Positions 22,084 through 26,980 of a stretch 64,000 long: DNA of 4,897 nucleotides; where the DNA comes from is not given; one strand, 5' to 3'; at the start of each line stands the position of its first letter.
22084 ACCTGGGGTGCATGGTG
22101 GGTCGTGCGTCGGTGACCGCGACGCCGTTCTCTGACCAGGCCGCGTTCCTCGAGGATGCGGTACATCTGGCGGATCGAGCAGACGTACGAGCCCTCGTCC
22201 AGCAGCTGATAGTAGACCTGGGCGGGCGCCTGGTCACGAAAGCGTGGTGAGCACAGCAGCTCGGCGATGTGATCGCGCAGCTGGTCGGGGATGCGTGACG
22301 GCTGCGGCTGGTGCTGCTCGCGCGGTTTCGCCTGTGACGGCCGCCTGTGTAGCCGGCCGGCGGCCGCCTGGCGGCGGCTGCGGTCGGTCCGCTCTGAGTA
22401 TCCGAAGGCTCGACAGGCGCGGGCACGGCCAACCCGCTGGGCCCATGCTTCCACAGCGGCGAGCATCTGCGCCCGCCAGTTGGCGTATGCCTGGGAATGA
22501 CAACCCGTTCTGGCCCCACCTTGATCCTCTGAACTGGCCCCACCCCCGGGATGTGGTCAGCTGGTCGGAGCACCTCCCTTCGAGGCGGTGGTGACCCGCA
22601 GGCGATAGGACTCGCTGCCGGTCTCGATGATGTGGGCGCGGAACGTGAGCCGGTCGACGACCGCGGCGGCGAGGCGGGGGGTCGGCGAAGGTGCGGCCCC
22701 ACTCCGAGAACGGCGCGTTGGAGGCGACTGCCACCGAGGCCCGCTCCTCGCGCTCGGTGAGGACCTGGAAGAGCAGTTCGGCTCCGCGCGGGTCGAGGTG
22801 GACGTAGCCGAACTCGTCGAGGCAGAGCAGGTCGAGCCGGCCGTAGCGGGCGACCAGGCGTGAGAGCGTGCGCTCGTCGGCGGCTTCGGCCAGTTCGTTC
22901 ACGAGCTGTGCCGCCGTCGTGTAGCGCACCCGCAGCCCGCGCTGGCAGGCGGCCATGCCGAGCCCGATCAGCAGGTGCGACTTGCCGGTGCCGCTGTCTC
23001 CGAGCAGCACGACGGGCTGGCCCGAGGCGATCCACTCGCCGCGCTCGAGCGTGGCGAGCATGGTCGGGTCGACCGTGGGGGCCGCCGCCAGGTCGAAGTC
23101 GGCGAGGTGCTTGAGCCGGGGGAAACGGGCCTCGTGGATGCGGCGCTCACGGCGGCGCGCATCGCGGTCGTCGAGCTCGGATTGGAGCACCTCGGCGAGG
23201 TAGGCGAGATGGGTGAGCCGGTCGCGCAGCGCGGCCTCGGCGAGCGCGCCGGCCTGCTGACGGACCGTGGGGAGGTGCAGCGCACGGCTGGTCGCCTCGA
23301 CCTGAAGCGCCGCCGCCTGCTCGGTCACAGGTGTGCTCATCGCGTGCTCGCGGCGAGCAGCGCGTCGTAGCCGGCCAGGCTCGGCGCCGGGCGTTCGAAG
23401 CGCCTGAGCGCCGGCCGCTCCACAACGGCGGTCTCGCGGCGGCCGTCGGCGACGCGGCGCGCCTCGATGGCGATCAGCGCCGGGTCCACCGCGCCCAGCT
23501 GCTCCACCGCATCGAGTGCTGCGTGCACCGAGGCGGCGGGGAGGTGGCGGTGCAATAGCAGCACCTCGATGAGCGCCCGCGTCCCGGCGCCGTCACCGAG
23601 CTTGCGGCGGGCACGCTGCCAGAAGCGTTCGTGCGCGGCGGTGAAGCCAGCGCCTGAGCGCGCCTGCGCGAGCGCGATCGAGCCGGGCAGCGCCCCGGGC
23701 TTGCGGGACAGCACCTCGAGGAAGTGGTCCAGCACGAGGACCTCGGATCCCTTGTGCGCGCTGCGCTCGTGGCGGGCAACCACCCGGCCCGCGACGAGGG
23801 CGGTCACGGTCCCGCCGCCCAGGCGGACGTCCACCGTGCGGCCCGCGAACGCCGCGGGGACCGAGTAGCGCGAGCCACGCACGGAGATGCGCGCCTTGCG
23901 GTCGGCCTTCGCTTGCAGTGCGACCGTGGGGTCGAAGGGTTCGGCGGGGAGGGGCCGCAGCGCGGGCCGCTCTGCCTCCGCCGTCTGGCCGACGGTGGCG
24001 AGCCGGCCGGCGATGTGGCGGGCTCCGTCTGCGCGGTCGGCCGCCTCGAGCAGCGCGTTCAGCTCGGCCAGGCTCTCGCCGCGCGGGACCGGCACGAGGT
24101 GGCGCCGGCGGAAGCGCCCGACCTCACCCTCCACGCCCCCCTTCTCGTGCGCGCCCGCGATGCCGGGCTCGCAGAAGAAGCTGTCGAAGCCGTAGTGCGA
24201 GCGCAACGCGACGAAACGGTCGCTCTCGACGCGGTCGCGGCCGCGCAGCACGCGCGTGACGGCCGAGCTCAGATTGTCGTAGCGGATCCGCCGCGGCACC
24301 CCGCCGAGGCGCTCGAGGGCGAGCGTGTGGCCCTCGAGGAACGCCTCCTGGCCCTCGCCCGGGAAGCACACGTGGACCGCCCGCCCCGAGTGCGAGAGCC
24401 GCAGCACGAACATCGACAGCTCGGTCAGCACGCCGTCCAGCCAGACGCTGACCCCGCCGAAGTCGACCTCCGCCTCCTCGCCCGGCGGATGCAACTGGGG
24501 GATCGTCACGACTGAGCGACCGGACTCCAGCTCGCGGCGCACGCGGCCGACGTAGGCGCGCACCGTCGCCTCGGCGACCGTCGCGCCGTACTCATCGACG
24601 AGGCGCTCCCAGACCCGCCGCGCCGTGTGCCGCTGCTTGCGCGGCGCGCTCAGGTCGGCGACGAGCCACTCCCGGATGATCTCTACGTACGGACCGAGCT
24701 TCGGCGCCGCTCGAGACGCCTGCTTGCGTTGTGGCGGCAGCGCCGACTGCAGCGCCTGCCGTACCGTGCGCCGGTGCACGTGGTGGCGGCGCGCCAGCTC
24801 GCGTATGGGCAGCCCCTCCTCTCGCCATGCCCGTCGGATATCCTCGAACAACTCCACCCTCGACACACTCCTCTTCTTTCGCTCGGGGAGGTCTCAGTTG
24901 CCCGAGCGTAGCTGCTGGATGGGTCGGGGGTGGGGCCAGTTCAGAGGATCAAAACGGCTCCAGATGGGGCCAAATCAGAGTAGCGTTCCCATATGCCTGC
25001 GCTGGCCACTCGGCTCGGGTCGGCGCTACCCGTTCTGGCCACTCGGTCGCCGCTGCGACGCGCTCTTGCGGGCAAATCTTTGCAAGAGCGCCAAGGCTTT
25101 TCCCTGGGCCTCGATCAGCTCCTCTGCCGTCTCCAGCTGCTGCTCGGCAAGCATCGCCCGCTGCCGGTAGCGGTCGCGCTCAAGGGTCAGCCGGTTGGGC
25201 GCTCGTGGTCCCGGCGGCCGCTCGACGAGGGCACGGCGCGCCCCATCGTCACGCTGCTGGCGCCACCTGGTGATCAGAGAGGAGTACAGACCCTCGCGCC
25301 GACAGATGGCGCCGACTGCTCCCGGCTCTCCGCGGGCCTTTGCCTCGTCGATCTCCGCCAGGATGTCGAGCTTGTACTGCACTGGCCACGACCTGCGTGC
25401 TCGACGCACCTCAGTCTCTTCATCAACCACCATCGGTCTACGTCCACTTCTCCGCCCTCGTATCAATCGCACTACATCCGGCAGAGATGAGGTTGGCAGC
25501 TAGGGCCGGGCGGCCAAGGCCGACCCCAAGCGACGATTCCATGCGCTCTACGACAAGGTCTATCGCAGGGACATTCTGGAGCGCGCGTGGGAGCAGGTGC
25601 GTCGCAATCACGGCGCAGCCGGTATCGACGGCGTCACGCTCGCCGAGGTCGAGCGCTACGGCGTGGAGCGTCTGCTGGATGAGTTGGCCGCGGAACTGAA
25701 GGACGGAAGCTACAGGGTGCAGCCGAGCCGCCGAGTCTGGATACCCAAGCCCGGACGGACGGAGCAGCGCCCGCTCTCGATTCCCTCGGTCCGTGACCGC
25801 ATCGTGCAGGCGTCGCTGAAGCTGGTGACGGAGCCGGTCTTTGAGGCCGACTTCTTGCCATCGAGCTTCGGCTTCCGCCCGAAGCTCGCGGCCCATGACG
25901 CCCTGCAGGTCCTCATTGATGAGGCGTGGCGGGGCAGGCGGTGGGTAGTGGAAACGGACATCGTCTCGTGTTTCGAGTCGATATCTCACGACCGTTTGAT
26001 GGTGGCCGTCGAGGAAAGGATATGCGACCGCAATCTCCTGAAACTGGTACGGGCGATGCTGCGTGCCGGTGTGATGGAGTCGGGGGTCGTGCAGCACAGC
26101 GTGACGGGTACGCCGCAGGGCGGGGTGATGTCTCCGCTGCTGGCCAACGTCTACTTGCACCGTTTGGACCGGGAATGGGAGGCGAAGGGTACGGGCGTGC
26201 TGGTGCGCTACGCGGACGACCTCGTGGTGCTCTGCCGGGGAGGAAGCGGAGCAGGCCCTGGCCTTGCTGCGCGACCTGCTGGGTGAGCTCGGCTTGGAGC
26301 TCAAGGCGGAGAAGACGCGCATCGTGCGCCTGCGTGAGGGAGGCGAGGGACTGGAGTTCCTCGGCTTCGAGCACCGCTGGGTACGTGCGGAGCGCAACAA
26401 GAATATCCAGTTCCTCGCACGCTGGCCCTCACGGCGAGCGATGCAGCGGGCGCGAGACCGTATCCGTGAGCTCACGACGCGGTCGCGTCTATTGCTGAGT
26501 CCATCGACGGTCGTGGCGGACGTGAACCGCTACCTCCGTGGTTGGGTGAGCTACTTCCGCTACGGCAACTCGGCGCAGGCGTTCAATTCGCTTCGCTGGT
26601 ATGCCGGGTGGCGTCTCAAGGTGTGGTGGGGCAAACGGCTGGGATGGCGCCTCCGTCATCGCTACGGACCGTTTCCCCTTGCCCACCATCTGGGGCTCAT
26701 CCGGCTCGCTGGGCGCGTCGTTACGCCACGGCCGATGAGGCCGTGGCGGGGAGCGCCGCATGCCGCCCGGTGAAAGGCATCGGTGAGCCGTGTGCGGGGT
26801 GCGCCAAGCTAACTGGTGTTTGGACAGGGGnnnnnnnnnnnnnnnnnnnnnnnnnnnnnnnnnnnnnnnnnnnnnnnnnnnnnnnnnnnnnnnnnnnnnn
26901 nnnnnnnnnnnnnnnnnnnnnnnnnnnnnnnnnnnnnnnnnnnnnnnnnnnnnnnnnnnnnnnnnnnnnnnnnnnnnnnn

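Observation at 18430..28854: Ten-kb mobile-DNA pile-up with three levels of nesting: IS21 inside IS3 inside a group II intron, beside an IS5 tandem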

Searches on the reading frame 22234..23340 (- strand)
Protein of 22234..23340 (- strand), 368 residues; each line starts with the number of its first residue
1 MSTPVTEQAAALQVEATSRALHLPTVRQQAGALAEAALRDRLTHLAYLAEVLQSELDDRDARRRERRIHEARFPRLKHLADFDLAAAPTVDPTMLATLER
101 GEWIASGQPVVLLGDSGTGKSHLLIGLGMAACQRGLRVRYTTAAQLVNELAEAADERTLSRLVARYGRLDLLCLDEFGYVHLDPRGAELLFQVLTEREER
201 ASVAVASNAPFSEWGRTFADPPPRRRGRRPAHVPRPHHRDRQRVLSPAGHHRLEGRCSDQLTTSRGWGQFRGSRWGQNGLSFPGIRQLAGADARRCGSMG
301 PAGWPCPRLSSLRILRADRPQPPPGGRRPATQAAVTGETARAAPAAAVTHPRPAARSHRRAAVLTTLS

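Call 3: search_protein_families(library=pfam, proteins=[window:22234-23340:-])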
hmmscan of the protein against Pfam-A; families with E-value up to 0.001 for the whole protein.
window:22234-23340:- (368 aa): 3 families
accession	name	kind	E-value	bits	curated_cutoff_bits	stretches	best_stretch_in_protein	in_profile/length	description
PF01695.23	IstB_IS21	-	3.9e-49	167.8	24.1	1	18-221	3-206/238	IstB-like ATP binding protein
PF00308.24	Bac_DnaA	-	4.4e-09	37.2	23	1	108-201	35-130/162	Bacterial DnaA ATPAse domain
PF13481.12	AAA_25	-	0.00087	19.4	27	0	102-138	28-63/195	AAA domain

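Call 46: search_protein_families(library=ncbifam, proteins=[window:22234-23340:-])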
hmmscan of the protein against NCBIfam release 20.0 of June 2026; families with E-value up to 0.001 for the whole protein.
window:22234-23340:- (368 aa): 14 families
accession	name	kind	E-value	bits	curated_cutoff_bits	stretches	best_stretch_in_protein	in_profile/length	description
NF038214.1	IS21_help_AAA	equivalog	4e-62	209.9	200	1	19-221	2-204/232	IS21-like element helper ATPase IstB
NF005098.0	PRK06526.1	subfamily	1.1e-53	182.4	296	1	6-220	8-222/266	transposase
NF006616.1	PRK09183.1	subfamily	3.7e-43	147.6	300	1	14-220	7-214/253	IS21-like element helper ATPase IstB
NF006038.0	PRK08181.1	subfamily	1.2e-37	129.7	317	1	19-221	18-221/271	transposase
TIGR00362.1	DnaA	equivalog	1.6e-10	40.6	343.9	1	108-199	138-231/437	chromosomal replication initiator protein DnaA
TIGR03420.1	DnaA_homol_Hda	equivalog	2e-08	34.1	194.8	1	97-246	28-169/226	DnaA regulatory inactivator Hda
NF001154.0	PRK00149.3-3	equivalog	5.7e-06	25.6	410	1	108-199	151-246/462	chromosomal replication initiator protein DnaA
NF005304.0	PRK06835.1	equivalog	8.5e-06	25.1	215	1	110-214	186-293/330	ATP-binding protein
NF005992.0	PRK08116.1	subfamily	1.2e-05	24.6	189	1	110-197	117-207/269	hypothetical protein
NF006485.0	PRK08903.1-5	equivalog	4.2e-05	23.3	289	1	101-164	32-93/233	DnaA regulatory inactivator Hda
NF009043.0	PRK12377.1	subfamily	5e-05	23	389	1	110-197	104-192/248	ATP-binding protein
NF040713.1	ZapE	equivalog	7.9e-05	22.1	140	1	109-209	54-157/344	cell division protein ZapE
NF005931.1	PRK07952.1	equivalog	0.0001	22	357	1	110-197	102-191/246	replicative helicase loader DnaC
NF058535.1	antiphage_EruA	equivalog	0.00045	18.5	1000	1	100-152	17-64/1318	NACHT domain-containing antiphage protein EruA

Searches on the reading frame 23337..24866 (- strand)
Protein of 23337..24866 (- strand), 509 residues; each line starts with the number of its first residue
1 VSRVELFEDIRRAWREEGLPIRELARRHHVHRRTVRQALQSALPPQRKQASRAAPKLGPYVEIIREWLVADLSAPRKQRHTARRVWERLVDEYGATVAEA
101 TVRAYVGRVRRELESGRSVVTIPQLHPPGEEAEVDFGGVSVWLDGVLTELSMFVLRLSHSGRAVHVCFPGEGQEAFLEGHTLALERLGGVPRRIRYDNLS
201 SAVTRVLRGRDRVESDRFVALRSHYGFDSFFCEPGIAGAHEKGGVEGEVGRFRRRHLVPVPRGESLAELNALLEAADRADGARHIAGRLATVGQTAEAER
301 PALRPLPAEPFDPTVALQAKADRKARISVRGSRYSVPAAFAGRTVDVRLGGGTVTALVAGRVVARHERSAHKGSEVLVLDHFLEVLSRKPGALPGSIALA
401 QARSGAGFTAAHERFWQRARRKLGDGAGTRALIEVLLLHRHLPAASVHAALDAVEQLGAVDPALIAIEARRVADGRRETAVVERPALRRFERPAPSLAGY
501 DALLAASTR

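Call 3: search_protein_families(library=pfam, proteins=[window:23337-24866:-])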
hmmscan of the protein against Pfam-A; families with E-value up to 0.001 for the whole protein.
window:23337-24866:- (509 aa): 3 families
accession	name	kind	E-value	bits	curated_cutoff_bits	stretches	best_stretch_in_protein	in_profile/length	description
PF22483.2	Mu-transpos_C_2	-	3.5e-18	65.5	27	1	306-376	1-71/73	Mu transposase, C-terminal domain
PF00665.32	rve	-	0.00022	21.9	32.6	1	133-235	9-100/102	Integrase core domain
PF13384.12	HTH_23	-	0.00034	20.8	24.6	0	15-40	15-39/50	Homeodomain-like domain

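Call 46: search_protein_families(library=ncbifam, proteins=[window:23337-24866:-])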
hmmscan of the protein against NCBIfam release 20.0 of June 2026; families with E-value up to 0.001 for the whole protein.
window:23337-24866:- (509 aa): 2 families
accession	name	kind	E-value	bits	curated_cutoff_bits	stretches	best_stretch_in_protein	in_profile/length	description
NF033546.1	transpos_IS21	equivalog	1.3e-73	248.1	160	1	12-308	2-294/294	IS21 family transposase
TIGR04111.1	BcepMu_gp16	hypoth_equivalog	0.00056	19.8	34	0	8-58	3-53/55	phage-associated protein, BcepMu gp16 family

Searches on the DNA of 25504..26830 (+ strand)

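Call 20: search_dna_similar(query=window:25504-26830:+, collection=plasmids, mode=distant, max_rows=15)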
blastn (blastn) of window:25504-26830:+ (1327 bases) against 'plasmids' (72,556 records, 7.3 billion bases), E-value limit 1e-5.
Records with a match: 89; places in all: 147; records where one place covers at least 80% of the query: 6.
Best place of each record, by identity: 80-90% 36; 60-80% 53.
By first word of the organism name: Streptomyces 33; Rhodococcus 20; Ralstonia 20; Paracoccus 4; Acidithiobacillus 3; Embleya 2; Kitasatospora 2; Cupriavidus 2; Nocardia 1; Paraburkholderia 1; and 1 more.
By predicted mobility (MOB-suite, as given by PLSDB): mobilizable 52; non-mobilizable 36; conjugative 1.
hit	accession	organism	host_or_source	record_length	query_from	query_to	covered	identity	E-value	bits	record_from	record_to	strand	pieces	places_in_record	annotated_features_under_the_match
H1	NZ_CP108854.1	Streptomyces sp. NBC_00841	-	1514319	3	1295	89%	69.6%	3e-109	476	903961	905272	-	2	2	record has no annotation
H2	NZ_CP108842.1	Streptomyces chartreusis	-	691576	3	1295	85%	72.9%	2e-151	606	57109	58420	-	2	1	ltrA: group II intron reverse transcriptase/maturase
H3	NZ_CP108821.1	Streptomyces chartreusis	-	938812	3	1295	85%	72.5%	4e-146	587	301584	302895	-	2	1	ltrA: group II intron reverse transcriptase/maturase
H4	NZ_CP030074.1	Streptomyces cadmiisoli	Whole organism,soil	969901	3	1295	85%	71.4%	2e-136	554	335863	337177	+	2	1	ltrA: group II intron reverse transcriptase/maturase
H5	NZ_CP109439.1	Streptomyces sp. NBC_01483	-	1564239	3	1074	81%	70.5%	2e-130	474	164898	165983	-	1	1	none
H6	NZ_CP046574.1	Rhodococcus sp. WAY2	cell culture,bacterial consortium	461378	3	1081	81%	68.5%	1e-101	378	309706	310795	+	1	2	ltrA: group II intron reverse transcriptase/maturase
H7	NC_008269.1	Rhodococcus jostii RHA1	-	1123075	3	1295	75%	72.4%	1e-127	528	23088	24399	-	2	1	record has no annotation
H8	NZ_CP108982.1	Streptomyces sp. NBC_00727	-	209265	3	732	55%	69.9%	7e-80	306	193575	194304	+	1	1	ltrA: group II intron reverse transcriptase/maturase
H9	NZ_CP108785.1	Embleya sp. NBC_00888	-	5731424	3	632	47%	72.2%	4e-89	337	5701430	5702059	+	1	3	none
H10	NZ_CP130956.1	Rhodococcus opacus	cell culture,Sod-podzolic soil ...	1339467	3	637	48%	71.1%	5e-75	290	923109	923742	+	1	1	none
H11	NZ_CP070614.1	Rhodococcus pseudokoreensis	cell culture,rhizosphere of apple ...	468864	3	620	47%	71.2%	1e-76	296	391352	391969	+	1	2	reverse transcriptase domain-containing protein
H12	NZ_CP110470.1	Rhodococcus opacus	cell culture,Soil contaminated by oil ...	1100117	3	573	43%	71.4%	2e-73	284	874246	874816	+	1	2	record has no annotation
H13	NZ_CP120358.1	Rhodococcus rhodochrous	single cell,petroleum contaminated soil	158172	614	1072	35%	66.5%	2e-23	118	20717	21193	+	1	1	group II intron maturase-specific domain-containing protein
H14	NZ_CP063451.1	Rhodococcus pyridinivorans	oil-polluted soil,Libyan oil-polluted ...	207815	614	1072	35%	66.5%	2e-23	118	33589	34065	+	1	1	group II intron maturase-specific domain-containing protein | hypothetical protein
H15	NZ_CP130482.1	Rhodococcus aetherivorans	Bacteria, whole organism,Rough variant ...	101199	614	1072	35%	66.5%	2e-23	118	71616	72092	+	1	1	group II intron maturase-specific domain-containing protein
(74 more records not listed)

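Call 22: get_annotated_region(hit=H2, flank=1500)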
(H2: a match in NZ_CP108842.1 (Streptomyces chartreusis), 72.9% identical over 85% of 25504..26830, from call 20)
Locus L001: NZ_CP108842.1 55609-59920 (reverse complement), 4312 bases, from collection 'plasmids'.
description: Streptomyces chartreusis strain NBC_00851 plasmid unnamed2, complete sequence
organism: Streptomyces chartreusis (NCBI taxid 1969)
taxonomy: Bacteria; Actinomycetota; Actinomycetes; Kitasatosporales; Streptomycetaceae; Streptomyces; Streptomyces chartreusis
host: -; source: -; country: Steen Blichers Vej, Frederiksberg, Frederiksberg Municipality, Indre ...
typing (MOB-suite, as given by PLSDB): non-mobilizable; replicon rep_cluster_1910
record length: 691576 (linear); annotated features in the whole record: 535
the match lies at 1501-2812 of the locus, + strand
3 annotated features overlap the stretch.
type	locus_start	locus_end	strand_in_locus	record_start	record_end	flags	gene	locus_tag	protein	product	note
CDS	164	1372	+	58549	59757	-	-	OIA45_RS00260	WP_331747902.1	ISAs1 family transposase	-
CDS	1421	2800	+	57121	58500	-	ltrA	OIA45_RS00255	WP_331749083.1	group II intron reverse transcriptase/maturase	GO:0000373 - Group II intron splicing [Evidence IEA]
CDS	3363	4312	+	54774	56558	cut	-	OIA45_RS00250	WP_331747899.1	reverse transcriptase domain-containing protein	-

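Call 23: get_annotated_region(hit=H7, flank=1500)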
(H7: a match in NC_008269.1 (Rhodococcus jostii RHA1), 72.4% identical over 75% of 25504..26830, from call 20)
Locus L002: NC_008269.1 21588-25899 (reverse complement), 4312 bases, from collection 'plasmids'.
description: Rhodococcus jostii RHA1 plasmid pRHL1, complete sequence
organism: Rhodococcus jostii RHA1 (NCBI taxid 101510)
taxonomy: Bacteria; Actinomycetota; Actinomycetes; Mycobacteriales; Nocardiaceae; Rhodococcus; Rhodococcus jostii; Rhodococcus jostii RHA1
host: -; source: -; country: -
typing (MOB-suite, as given by PLSDB): mobilizable; relaxase MOBP,MOBP
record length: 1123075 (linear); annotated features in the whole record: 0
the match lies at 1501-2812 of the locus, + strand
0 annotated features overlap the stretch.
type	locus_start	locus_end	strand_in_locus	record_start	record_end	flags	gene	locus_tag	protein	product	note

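Call 24: get_annotated_region(hit=H4, flank=1500)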
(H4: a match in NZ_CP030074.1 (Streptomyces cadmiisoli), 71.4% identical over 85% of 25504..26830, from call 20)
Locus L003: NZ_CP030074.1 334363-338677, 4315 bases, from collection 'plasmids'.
description: Streptomyces cadmiisoli strain ZFG47 plasmid unnamed1, complete sequence
organism: Streptomyces cadmiisoli (NCBI taxid 2184053)
taxonomy: Bacteria; Actinomycetota; Actinomycetes; Kitasatosporales; Streptomycetaceae; Streptomyces; Streptomyces cadmiisoli
host: -; source: Whole organism,soil; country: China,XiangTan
typing (MOB-suite, as given by PLSDB): non-mobilizable
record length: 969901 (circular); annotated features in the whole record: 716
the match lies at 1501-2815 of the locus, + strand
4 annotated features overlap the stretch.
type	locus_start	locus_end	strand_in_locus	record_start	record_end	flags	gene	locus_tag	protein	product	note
CDS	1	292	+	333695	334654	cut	-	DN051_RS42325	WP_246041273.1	IS5 family transposase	-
CDS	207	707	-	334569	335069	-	-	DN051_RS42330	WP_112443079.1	hypothetical protein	-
CDS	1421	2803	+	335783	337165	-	ltrA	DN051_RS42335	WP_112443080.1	group II intron reverse transcriptase/maturase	GO:0000373 - Group II intron splicing [Evidence IEA]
CDS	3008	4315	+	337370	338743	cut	-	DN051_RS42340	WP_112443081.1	IS1380 family transposase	-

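Call 25: search_rna_families(sources=[L001, L002, L003], threshold=evalue, max_evalue=1)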
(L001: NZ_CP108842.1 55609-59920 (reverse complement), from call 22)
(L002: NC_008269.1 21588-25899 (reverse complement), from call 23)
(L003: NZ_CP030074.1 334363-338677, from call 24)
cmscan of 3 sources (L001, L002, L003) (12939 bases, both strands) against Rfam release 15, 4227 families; matches with E-value up to 1: 6.
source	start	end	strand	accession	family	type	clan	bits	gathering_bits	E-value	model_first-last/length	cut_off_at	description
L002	907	1043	+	RF02003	group-II-D1D4-4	Intron;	CL00102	102.2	49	2.2e-22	1-138/138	no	Group II catalytic intron D1-D4-4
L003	905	1042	+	RF02003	group-II-D1D4-4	Intron;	CL00102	100.9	49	4.9e-22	1-138/138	no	Group II catalytic intron D1-D4-4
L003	2800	2897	+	RF00029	Intron_gpII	Intron;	-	44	40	4.6e-06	1-77/77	no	Group II catalytic intron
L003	2887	3007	-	RF02469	Ms_IGR-7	Gene; sRNA;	-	36.5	45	0.00024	1-118/118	no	Actinobacteria sRNA Ms_IGR-7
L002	2797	2895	+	RF00029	Intron_gpII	Intron;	-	30.8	40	0.008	1-77/77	no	Group II catalytic intron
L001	2797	2867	+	RF00029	Intron_gpII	Intron;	-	28.2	40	0.035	1-77/77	no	Group II catalytic intron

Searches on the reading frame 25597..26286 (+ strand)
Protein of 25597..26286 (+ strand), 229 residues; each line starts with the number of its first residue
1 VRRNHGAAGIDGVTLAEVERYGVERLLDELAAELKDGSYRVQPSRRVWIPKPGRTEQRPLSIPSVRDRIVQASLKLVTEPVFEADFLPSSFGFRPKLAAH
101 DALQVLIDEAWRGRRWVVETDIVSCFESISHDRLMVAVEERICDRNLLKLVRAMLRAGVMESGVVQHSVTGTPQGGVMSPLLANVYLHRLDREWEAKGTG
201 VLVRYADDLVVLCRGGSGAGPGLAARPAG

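Call 4: search_protein_families(library=pfam, proteins=[window:25597-26286:+])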
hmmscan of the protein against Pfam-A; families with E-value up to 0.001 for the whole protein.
window:25597-26286:+ (229 aa): 1 family
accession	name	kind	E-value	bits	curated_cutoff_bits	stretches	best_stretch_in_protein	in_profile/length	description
PF00078.32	RVT_1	-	7.3e-29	101.4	29.6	1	49-215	1-162/205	Reverse transcriptase (RNA-dependent DNA polymerase)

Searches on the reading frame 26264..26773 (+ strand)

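Call 4: search_protein_families(library=pfam, proteins=[window:26264-26773:+])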
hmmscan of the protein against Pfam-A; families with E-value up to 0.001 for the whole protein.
window:26264-26773:+ (169 aa): 1 family
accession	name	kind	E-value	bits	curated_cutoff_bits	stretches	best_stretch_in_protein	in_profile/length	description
PF08388.16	GIIM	-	2.9e-14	53.3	23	1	60-128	1-69/80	Group II intron, maturase-specific domain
